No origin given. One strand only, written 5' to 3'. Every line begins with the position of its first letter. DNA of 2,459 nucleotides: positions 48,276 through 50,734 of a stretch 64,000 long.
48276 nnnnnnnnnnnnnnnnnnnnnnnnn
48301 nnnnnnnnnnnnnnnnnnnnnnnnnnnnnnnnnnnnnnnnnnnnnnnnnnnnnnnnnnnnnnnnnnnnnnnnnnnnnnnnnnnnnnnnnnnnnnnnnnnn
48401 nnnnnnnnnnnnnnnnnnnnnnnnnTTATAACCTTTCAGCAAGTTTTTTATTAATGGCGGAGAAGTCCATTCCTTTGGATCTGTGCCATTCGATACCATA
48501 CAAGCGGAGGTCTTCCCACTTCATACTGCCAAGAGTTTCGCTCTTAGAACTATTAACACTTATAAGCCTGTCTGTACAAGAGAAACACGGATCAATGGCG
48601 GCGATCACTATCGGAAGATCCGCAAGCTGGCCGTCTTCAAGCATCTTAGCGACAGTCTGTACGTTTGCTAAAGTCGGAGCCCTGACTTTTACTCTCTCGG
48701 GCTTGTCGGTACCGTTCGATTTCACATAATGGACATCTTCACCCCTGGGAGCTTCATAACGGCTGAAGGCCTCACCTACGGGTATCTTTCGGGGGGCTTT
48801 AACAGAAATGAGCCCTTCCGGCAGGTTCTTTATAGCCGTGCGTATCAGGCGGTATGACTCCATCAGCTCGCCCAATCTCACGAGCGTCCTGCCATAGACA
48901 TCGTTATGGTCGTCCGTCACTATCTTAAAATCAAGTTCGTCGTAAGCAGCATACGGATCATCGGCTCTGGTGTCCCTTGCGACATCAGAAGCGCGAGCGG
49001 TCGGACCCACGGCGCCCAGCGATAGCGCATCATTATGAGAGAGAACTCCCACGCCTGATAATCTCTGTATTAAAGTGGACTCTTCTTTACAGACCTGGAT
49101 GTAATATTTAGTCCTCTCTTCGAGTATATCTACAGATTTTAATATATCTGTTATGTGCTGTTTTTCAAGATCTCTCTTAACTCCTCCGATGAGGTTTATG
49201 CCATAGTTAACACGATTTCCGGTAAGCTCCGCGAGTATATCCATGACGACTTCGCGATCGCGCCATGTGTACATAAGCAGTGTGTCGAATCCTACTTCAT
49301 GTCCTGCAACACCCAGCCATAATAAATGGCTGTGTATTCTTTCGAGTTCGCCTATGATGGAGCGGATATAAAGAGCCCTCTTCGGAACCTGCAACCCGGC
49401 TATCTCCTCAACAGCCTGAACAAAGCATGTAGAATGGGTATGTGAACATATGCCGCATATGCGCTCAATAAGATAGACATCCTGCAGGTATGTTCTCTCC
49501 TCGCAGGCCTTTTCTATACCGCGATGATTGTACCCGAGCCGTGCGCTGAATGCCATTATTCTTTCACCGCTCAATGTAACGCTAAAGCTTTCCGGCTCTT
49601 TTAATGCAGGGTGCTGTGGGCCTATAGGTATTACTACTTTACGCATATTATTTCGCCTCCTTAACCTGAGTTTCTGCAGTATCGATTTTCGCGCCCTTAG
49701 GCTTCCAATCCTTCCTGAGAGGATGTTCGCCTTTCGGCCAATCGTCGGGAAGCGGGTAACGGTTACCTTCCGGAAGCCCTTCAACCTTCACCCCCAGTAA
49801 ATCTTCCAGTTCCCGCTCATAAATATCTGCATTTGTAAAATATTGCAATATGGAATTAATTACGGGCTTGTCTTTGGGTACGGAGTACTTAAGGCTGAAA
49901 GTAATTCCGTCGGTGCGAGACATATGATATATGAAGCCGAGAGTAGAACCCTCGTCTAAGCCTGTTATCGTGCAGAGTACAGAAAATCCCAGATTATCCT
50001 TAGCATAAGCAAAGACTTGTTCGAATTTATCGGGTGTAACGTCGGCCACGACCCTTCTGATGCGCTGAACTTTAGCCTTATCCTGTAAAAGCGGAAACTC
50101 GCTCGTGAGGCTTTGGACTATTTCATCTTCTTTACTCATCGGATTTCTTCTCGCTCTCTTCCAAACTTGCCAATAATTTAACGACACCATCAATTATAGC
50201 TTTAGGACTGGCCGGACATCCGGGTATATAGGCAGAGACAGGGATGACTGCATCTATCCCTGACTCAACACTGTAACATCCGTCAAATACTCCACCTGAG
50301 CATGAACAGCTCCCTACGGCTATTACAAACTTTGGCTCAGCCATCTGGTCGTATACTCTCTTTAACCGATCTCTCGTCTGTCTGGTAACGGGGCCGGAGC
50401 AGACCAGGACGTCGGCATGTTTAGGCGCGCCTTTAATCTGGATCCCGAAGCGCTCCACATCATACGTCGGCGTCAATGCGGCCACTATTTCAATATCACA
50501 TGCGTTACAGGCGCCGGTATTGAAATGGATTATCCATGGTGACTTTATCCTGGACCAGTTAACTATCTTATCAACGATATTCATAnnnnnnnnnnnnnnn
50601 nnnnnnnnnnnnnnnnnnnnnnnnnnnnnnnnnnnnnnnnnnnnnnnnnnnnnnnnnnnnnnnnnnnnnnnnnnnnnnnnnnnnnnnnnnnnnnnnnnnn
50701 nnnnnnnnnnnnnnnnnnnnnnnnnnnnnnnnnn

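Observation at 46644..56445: Group-4 hydrogenase with complex-I-like subunit inventory (NuoA/B/C/D/H/I/J/K-like plus three antiporter-like subunits) and intact Ni-Fe ligands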

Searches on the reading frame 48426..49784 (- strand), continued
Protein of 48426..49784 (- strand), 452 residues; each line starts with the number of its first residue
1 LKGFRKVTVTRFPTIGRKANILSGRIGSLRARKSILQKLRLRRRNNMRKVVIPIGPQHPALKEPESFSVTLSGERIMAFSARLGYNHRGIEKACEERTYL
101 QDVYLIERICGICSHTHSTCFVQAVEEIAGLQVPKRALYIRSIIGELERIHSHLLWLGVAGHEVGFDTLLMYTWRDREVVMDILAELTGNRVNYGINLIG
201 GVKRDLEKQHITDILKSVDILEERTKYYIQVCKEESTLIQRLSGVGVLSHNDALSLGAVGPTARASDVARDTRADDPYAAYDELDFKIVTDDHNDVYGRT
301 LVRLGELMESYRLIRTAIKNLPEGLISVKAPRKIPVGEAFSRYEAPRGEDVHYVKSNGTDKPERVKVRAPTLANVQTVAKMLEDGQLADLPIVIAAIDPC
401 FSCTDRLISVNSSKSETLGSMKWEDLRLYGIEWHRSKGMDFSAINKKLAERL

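Call 68: find_encoding_contigs(protein=P0276, flank=10000, max_places=3)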
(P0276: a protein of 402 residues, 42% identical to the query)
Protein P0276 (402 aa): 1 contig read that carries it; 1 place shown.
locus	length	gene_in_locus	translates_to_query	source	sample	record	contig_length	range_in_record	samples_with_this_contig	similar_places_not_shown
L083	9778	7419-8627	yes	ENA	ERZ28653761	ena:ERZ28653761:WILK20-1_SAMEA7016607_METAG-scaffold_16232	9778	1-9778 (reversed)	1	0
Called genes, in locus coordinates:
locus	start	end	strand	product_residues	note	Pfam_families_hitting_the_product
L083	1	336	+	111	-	?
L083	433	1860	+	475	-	PF00361:Proton_antipo_M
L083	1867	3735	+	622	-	PF00361:Proton_antipo_M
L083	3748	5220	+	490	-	PF00361:Proton_antipo_M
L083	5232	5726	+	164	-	PF00499:Oxidored_q3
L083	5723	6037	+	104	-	PF00420:Oxidored_q2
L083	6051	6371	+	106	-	-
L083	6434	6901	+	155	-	PF01058:Oxidored_q6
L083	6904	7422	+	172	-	PF00329:Complex1_30kDa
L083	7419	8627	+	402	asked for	PF00346:Complex1_49kDa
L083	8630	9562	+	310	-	PF00146:NADHdh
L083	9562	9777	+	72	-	?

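Call 69: find_encoding_contigs(protein=P0258, flank=10000, max_places=2)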
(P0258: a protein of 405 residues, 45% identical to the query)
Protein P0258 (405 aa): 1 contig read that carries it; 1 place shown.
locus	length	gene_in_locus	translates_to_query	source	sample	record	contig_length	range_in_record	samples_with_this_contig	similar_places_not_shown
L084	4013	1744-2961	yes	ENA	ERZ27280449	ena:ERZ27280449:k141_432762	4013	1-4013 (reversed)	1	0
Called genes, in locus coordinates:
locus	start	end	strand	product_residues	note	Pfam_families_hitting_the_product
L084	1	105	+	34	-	?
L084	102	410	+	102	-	PF00420:Oxidored_q2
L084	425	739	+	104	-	-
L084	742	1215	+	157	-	PF01058:Oxidored_q6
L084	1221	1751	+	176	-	PF00329:Complex1_30kDa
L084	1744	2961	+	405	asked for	PF00346:Complex1_49kDa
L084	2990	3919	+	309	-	PF00146:NADHdh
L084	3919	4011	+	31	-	?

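Call 70: find_encoding_contigs(protein=P0242, flank=10000, max_places=2)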
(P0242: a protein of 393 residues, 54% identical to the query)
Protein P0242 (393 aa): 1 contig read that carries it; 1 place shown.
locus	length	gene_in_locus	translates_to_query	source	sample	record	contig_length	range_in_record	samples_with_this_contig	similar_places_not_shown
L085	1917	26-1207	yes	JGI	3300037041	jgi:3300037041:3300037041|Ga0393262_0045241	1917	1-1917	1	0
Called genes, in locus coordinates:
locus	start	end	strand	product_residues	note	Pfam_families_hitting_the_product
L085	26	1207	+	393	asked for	PF00374:NiFeSe_Hases, PF00346:Complex1_49kDa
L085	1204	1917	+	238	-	?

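Call 71: find_encoding_contigs(protein=P0243, flank=10000, max_places=2)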
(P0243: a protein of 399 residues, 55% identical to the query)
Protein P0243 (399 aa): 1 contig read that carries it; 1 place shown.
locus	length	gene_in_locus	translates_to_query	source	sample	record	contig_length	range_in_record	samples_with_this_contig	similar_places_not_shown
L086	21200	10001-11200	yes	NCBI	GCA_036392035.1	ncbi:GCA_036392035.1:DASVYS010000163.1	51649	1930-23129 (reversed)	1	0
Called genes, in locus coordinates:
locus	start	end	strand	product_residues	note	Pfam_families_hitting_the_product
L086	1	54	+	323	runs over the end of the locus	PF00005:ABC_tran, PF13304:AAA_21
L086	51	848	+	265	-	PF01061:ABC2_membrane (weak)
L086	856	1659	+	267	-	PF01061:ABC2_membrane, PF12698:ABC2_membrane_3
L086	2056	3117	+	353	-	PF00989:PAS, PF13188:PAS_8 (faint), PF00512:HisKA, PF02518:HATPase_c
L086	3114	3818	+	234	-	PF00072:Response_reg, PF00486:Trans_reg_C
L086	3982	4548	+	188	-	PF13599:Pentapeptide_4 (faint), PF00805:Pentapeptide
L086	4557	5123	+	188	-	PF13244:MbhD (weak), PF00499:Oxidored_q3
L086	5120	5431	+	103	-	PF00420:Oxidored_q2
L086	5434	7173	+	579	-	PF00662:Proton_antipo_N, PF00361:Proton_antipo_M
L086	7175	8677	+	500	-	PF00662:Proton_antipo_N (weak), PF00361:Proton_antipo_M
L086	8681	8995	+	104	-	-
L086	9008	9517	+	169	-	PF01058:Oxidored_q6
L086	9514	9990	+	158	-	PF00329:Complex1_30kDa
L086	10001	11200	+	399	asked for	PF00374:NiFeSe_Hases, PF00346:Complex1_49kDa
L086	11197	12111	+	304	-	PF00146:NADHdh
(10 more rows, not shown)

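Call 82: find_encoding_contigs(protein=P0241, flank=10000, max_places=1)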
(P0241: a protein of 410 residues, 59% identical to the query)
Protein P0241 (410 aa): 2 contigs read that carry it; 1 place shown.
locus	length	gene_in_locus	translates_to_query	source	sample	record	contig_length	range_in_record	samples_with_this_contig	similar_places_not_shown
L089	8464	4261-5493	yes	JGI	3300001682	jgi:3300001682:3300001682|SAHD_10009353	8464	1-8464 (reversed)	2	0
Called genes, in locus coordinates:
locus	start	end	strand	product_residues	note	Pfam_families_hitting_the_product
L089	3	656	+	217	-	?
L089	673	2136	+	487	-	PF10125:NADHdeh_related, PF00361:Proton_antipo_M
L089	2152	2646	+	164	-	PF00499:Oxidored_q3 (weak)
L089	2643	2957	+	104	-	PF00420:Oxidored_q2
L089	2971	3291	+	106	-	-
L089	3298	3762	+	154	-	PF01058:Oxidored_q6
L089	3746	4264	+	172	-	PF00329:Complex1_30kDa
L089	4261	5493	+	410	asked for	PF00374:NiFeSe_Hases, PF00346:Complex1_49kDa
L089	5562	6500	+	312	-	PF00146:NADHdh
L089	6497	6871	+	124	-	PF13484:Fer4_16 (faint), PF12838:Fer4_7, PF14697:Fer4_21 (faint), PF00037:Fer4 (weak), PF12837:Fer4_6 (weak), PF13237:Fer4_10, PF13187:Fer4_9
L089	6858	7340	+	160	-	PF01750:HycI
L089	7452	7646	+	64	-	-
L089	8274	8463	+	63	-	?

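Call 83: find_encoding_contigs(protein=P0245, flank=10000, max_places=1)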
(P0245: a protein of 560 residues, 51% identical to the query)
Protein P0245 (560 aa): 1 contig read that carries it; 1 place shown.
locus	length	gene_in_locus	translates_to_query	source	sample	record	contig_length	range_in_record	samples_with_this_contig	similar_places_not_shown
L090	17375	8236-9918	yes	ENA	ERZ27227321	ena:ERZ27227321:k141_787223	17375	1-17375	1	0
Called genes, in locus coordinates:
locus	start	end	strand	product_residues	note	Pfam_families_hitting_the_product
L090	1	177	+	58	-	?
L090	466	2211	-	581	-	PF02538:Hydantoinase_B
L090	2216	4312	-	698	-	PF05378:Hydant_A_N, PF01968:Hydantoinase_A, PF19278:Hydant_A_C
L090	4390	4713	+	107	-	-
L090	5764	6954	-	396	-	PF01637:ATPase_2, PF13173:AAA_14 (faint), PF21100:WHD_MCM (weak)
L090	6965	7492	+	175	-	-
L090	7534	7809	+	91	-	PF00507:Oxidored_q4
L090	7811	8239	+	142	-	PF01058:Oxidored_q6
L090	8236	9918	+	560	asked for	PF00329:Complex1_30kDa, PF00374:NiFeSe_Hases, PF00346:Complex1_49kDa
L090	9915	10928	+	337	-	PF00146:NADHdh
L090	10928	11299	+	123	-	PF13534:Fer4_17 (faint), PF12838:Fer4_7, PF00037:Fer4, PF12837:Fer4_6 (weak), PF13237:Fer4_10, PF14697:Fer4_21, PF13187:Fer4_9, PF00037:Fer4, +6 more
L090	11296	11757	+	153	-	PF00499:Oxidored_q3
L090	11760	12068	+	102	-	PF00420:Oxidored_q2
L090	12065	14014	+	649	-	PF00662:Proton_antipo_N, PF00361:Proton_antipo_M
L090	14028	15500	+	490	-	PF00361:Proton_antipo_M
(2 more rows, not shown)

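Call 84: find_encoding_contigs(protein=P0250, flank=10000, max_places=1)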
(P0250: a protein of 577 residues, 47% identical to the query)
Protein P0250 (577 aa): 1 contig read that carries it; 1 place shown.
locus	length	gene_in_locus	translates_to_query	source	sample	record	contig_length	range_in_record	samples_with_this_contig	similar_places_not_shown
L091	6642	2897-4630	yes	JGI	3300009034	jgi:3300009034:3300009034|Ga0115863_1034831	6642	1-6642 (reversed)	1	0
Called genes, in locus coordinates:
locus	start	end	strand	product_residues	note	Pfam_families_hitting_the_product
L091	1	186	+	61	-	?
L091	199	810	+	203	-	PF13237:Fer4_10 (faint), PF12838:Fer4_7 (weak), PF00037:Fer4 (weak)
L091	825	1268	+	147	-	PF01058:Oxidored_q6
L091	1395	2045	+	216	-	PF01871:AMMECR1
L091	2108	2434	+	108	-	PF00507:Oxidored_q4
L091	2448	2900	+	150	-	PF01058:Oxidored_q6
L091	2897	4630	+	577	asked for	PF00329:Complex1_30kDa, PF00374:NiFeSe_Hases, PF00346:Complex1_49kDa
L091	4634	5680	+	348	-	PF00146:NADHdh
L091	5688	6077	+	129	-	PF13183:Fer4_8 (faint), PF13534:Fer4_17 (faint), PF17179:Fer4_22 (faint), PF00037:Fer4 (weak), PF12837:Fer4_6 (weak), PF12838:Fer4_7, PF13187:Fer4_9, PF00037:Fer4 (weak), +4 more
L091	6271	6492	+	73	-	PF00125:Histone, PF00808:CBFD_NFYB_HMF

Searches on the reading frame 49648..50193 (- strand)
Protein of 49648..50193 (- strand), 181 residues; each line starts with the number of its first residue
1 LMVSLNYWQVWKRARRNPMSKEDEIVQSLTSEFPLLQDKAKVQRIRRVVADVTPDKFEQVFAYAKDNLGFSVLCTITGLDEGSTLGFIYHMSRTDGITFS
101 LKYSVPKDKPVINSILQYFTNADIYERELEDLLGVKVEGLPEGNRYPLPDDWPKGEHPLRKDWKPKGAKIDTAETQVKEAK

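Call 4: search_protein_families(library=pfam, proteins=[window:49648-50193:-], max_evalue=0.01)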
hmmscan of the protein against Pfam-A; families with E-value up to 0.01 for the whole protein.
window:49648-50193:- (181 aa): 1 family
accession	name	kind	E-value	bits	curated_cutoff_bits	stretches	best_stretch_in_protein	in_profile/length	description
PF00329.25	Complex1_30kDa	-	3.9e-25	89.3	22.5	1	51-167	2-122/124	Respiratory-chain NADH dehydrogenase, 30 Kd subunit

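Call 6: search_protein_families(library=ncbifam, proteins=[window:49648-50193:-], max_evalue=0.01)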
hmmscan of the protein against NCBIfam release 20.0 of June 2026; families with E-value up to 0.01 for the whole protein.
window:49648-50193:- (181 aa): 17 families
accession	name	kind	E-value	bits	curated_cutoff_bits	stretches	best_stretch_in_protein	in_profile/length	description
NF040611.1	F420_dehyd_FpoC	exception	1.7e-24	86.5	220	1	23-165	4-148/158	F420H2 dehydrogenase subunit FpoC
NF004735.0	PRK06074.2-2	equivalog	1.8e-23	83.2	176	1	23-164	4-147/158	NADH-quinone oxidoreductase subunit C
TIGR01961.1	NuoC_fam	subfamily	1.9e-17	63.9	122.45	1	51-165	4-120/122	NADH (or F420H2) dehydrogenase, subunit C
NF004734.0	PRK06074.2-1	equivalog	2.5e-13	50.4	169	1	23-166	6-152/164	NADH-quinone oxidoreductase subunit C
NF005856.0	PRK07785.1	equivalog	2.6e-13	50.4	224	1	23-176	71-235/246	NADH-quinone oxidoreductase subunit C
NF004737.0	PRK06074.2-4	equivalog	2.6e-12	46.9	144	1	52-169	18-130/150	NADH-quinone oxidoreductase subunit C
NF009141.0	PRK12494.1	equivalog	6.2e-12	45.7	175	1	49-163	45-163/175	NAD(P)H-quinone oxidoreductase subunit J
NF005832.0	PRK07735.1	equivalog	6.7e-12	45.4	431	1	52-166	311-426/430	NADH-quinone oxidoreductase subunit C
NF008728.0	PRK11742.1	equivalog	7.6e-12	44.4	840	1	18-173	17-182/598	NADH-quinone oxidoreductase subunit C/D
NF009808.0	PRK13292.1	equivalog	3e-10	38.6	1156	1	88-171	299-381/791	NADH-quinone oxidoreductase subunit B/C/D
NF006304.0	PRK08491.1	equivalog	2.7e-09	37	228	1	25-168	39-179/263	NADH-quinone oxidoreductase subunit C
NF004736.0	PRK06074.2-3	equivalog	3.4e-09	36.6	239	1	16-164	12-158/183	NADH-quinone oxidoreductase subunit C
NF004738.0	PRK06074.2-5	equivalog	1.4e-08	34.6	198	1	20-164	4-150/174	NADH-quinone oxidoreductase subunit C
NF004733.0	PRK06074.1-5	equivalog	1.7e-07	31.1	225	1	29-165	13-151/203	NADH-quinone oxidoreductase subunit C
NF004730.0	PRK06074.1-1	equivalog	4.1e-06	26.8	193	1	103-164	98-157/200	NADH-quinone oxidoreductase subunit C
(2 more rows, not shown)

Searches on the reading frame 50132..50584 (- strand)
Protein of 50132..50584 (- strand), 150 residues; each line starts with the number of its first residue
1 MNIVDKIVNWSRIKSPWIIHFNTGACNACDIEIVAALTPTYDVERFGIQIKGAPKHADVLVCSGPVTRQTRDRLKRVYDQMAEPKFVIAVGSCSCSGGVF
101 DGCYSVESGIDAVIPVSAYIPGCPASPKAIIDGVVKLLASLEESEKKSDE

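Call 4: search_protein_families(library=pfam, proteins=[window:50132-50584:-], max_evalue=0.01)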
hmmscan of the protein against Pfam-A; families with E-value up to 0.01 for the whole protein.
window:50132-50584:- (150 aa): 1 family
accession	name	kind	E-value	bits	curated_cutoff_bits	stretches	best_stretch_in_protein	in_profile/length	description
PF01058.29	Oxidored_q6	-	4.9e-31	107.6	27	1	26-137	1-128/128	NADH ubiquinone oxidoreductase, 20 Kd subunit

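Call 6: search_protein_families(library=ncbifam, proteins=[window:50132-50584:-], max_evalue=0.01)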
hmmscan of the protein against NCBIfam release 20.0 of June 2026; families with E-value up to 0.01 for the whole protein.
window:50132-50584:- (150 aa): 17 families
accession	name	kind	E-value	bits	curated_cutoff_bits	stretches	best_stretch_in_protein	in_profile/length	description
NF005012.1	PRK06411.1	subfamily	1.4e-47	161.4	116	1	2-147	22-164/166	NADH-quinone oxidoreductase subunit NuoB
TIGR01957.1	nuoB_fam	subfamily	1.5e-44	151.4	142.7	1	3-141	6-142/145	NADH-quinone oxidoreductase subunit B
NF009808.0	PRK13292.1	equivalog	3e-40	137.8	1156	1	3-146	14-154/791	NADH-quinone oxidoreductase subunit B/C/D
NF011395.0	PRK14820.1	equivalog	3.5e-40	137.7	263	1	4-141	23-157/180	NADH-quinone oxidoreductase subunit B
NF011393.0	PRK14818.1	equivalog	3.5e-40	137.3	255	1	3-141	20-155/173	NADH dehydrogenase subunit B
NF011391.0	PRK14816.1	equivalog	2.2e-39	135.1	283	1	3-138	41-174/196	NADH-quinone oxidoreductase subunit B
NF011394.0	PRK14819.1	equivalog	5.8e-37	127.7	312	1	3-141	20-156/264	NADH-quinone oxidoreductase subunit B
NF011388.0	PRK14813.1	equivalog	7e-37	127.1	294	1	3-138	17-150/189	NADH dehydrogenase subunit B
NF011390.0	PRK14815.1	equivalog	3.4e-36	124.3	281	1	4-144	23-160/183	NADH dehydrogenase subunit B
NF011389.0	PRK14814.1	equivalog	7.2e-35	120.5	285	1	3-142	22-158/186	NADH dehydrogenase subunit B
NF011392.0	PRK14817.1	equivalog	1.3e-32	112.9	271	1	2-143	24-162/182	NADH-quinone oxidoreductase subunit B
TIGR03294.1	FrhG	equivalog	4.1e-07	30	245.5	1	56-143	50-146/228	coenzyme F420 hydrogenase subunit gamma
TIGR00391.1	hydA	subfamily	0.00015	21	179.5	1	53-138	123-208/365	hydrogenase small subunit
NF045875.1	F420_non_VhuG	exception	0.00023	20.5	450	0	109-140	135-166/286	F420-non-reducing hydrogenase subunit VhuG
NF007779.0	PRK10468.1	equivalog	0.00086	18.4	659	1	82-139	146-207/372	hydrogenase 2 small subunit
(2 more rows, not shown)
